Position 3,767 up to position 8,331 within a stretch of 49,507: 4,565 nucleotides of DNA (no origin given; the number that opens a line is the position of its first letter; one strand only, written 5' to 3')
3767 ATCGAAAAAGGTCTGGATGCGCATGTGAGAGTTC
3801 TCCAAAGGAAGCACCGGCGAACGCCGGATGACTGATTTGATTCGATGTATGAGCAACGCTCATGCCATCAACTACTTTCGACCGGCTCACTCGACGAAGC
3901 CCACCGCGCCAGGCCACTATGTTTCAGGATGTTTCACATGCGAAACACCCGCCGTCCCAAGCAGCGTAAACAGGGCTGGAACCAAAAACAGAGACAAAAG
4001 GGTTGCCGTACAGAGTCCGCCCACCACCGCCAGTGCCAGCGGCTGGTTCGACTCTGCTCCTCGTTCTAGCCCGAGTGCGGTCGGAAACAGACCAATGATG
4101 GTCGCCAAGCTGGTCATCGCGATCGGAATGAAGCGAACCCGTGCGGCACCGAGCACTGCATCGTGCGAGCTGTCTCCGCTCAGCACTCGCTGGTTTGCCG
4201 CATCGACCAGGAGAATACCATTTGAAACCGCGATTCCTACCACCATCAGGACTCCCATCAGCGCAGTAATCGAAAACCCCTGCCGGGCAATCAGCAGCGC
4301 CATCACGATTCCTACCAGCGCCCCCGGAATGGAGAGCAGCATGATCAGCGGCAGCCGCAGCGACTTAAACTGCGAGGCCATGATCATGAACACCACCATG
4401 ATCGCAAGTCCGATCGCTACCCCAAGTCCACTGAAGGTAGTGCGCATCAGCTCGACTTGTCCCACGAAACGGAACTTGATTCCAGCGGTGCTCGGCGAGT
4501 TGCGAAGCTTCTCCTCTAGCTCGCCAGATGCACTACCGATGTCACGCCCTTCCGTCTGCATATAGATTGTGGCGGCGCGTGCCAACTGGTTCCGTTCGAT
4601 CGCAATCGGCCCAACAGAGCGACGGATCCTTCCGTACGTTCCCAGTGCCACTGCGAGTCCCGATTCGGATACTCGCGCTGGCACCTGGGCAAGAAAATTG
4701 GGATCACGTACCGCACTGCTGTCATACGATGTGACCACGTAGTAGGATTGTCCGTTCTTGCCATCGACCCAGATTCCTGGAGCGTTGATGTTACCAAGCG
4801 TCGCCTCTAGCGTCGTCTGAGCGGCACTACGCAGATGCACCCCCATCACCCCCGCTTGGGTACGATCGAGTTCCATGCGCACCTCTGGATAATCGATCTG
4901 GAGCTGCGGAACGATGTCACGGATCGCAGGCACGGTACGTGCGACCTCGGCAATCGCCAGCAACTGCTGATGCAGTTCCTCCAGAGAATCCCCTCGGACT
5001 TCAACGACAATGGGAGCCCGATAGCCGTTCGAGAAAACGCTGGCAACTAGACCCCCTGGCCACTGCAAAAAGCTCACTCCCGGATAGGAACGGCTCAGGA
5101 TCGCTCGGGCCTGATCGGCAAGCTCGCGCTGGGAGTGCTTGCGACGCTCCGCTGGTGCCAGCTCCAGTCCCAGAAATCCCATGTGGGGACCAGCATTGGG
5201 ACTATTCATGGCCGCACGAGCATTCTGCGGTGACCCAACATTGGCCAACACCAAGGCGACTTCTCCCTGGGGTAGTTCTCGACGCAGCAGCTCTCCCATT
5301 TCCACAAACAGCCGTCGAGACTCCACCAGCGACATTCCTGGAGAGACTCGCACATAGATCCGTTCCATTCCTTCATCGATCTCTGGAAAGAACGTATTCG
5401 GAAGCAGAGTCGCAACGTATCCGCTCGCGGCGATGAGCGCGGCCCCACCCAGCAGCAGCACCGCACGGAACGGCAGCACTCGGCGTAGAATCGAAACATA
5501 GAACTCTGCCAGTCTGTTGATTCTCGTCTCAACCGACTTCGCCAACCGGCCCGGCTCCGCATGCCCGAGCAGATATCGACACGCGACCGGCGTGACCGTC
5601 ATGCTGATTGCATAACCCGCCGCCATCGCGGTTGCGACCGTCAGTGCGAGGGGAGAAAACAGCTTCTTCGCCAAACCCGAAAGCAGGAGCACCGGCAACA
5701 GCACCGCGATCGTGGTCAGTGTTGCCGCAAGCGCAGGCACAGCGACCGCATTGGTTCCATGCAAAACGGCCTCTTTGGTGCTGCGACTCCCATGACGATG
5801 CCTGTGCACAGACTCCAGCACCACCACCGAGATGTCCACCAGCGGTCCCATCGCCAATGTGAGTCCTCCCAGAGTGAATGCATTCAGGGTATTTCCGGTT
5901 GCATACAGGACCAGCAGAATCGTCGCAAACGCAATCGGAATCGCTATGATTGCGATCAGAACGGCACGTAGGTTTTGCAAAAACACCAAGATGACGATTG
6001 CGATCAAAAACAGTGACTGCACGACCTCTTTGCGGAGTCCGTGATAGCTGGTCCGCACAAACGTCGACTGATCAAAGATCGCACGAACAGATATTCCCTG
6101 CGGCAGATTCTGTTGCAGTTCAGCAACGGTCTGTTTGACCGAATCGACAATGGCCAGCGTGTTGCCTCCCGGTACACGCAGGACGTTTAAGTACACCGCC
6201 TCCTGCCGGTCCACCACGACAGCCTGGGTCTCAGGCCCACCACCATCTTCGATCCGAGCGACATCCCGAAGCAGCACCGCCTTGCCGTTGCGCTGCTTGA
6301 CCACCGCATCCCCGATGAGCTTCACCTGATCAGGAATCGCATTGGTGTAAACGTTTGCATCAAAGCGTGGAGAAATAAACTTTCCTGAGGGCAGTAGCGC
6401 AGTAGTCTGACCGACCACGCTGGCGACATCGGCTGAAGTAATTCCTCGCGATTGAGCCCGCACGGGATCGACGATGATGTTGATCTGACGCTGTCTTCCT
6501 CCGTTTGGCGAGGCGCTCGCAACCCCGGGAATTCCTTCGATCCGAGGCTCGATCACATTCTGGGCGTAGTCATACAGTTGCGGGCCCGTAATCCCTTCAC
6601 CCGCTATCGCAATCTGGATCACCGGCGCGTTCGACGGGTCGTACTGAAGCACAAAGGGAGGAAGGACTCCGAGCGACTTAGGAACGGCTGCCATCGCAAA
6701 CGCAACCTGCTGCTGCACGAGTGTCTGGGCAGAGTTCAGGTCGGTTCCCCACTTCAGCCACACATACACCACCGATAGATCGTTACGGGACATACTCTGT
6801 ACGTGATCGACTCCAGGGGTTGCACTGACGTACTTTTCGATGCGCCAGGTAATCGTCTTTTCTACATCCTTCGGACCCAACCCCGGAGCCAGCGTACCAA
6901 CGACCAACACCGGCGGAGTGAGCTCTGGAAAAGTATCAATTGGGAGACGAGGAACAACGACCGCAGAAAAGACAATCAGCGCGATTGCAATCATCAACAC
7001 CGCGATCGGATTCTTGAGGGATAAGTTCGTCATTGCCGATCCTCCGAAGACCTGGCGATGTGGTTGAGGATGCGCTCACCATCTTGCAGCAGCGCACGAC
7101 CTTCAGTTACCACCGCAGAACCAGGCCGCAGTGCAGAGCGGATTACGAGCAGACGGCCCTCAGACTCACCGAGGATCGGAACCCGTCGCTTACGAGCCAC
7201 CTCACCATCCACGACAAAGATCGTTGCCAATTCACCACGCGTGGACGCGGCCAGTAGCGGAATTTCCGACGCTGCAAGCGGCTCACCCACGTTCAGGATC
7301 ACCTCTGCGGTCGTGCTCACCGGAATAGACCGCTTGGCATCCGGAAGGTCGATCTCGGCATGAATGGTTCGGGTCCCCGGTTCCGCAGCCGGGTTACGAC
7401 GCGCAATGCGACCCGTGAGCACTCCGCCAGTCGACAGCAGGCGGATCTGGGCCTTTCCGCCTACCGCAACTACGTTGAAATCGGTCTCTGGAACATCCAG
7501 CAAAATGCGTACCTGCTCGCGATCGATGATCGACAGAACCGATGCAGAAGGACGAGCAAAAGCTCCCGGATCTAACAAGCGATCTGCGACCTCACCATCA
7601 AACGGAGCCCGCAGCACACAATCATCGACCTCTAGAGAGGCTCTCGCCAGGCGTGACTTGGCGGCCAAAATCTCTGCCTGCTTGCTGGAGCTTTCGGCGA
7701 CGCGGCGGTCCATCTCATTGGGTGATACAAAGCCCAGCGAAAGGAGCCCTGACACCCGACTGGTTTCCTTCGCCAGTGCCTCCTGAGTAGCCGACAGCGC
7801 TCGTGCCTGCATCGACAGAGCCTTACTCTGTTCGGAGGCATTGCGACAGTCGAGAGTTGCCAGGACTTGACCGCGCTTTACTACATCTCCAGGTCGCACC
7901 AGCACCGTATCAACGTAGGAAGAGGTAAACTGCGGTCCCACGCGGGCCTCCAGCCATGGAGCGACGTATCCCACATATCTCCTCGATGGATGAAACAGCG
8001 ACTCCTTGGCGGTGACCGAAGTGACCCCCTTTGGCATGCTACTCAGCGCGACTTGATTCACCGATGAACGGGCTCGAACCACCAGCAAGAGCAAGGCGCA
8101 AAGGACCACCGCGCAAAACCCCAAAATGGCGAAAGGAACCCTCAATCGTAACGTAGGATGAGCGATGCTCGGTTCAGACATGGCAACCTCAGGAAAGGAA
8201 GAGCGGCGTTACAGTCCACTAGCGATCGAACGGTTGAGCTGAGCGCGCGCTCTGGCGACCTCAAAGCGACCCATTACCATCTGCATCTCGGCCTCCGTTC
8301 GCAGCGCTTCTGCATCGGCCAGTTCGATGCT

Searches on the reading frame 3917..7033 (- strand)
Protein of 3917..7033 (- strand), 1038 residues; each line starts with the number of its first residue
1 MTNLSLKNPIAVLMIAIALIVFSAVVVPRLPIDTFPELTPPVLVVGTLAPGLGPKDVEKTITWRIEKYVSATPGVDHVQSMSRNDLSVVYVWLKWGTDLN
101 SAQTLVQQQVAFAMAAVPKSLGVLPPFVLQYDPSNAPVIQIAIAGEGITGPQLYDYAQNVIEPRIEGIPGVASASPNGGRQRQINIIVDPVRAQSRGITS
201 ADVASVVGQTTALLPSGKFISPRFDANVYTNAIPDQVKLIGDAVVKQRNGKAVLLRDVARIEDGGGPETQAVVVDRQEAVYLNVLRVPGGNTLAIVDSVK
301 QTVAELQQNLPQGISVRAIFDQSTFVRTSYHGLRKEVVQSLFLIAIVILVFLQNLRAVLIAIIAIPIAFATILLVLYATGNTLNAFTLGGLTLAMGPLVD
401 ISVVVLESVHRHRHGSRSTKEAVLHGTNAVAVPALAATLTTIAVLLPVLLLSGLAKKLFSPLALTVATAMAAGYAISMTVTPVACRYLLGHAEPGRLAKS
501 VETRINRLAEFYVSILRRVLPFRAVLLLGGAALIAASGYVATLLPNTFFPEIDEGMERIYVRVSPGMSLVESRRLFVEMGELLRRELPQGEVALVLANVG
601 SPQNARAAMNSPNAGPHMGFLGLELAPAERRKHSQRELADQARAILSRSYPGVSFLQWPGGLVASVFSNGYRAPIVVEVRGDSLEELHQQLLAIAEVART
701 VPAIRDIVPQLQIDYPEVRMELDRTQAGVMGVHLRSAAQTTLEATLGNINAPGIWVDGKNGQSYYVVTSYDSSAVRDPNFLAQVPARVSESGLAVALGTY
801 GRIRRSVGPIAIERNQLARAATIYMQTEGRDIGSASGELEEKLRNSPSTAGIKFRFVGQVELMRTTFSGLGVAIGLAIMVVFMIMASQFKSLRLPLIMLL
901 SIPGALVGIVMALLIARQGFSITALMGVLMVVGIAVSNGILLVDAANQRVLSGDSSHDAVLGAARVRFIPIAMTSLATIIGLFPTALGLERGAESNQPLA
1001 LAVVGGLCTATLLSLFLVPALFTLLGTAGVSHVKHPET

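Call 78: search_protein_families(library=pfam, proteins=[window:3917-7033:-], max_evalue=0.00001)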
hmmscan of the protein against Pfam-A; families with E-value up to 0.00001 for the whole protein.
window:3917-7033:- (1038 aa): 1 family
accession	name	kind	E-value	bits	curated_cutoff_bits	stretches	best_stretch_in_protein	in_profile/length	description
PF00873.25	ACR_tran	-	2.8e-205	684.6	28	1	1-1025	1-1020/1021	AcrB/AcrD/AcrF family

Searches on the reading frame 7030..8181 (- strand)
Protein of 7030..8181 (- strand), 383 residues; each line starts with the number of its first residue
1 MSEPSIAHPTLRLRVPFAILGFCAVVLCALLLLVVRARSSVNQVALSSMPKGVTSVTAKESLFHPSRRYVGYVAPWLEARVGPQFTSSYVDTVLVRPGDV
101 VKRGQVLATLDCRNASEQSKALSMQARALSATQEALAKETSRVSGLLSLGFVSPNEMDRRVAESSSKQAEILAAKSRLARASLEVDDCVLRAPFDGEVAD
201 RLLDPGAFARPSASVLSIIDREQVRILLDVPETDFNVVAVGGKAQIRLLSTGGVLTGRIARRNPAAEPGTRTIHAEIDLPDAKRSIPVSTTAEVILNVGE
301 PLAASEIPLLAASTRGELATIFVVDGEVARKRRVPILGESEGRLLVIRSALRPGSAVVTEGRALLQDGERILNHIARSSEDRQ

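Call 78: search_protein_families(library=pfam, proteins=[window:7030-8181:-], max_evalue=0.00001)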
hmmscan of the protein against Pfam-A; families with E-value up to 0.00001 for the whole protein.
window:7030-8181:- (383 aa): 3 families
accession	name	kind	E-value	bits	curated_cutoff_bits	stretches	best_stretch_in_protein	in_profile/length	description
PF16576.10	HlyD_D23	-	2.8e-16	59.9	30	1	86-285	26-207/214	Barrel-sandwich domain of CusB or HlyD membrane-fusion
PF13437.12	HlyD_3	-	7e-14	52.9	22.2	1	189-283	1-97/106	HlyD family secretion protein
PF13533.13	Biotin_lipoyl_2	-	1e-06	28.9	29.8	0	87-111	8-32/32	Biotin-lipoyl like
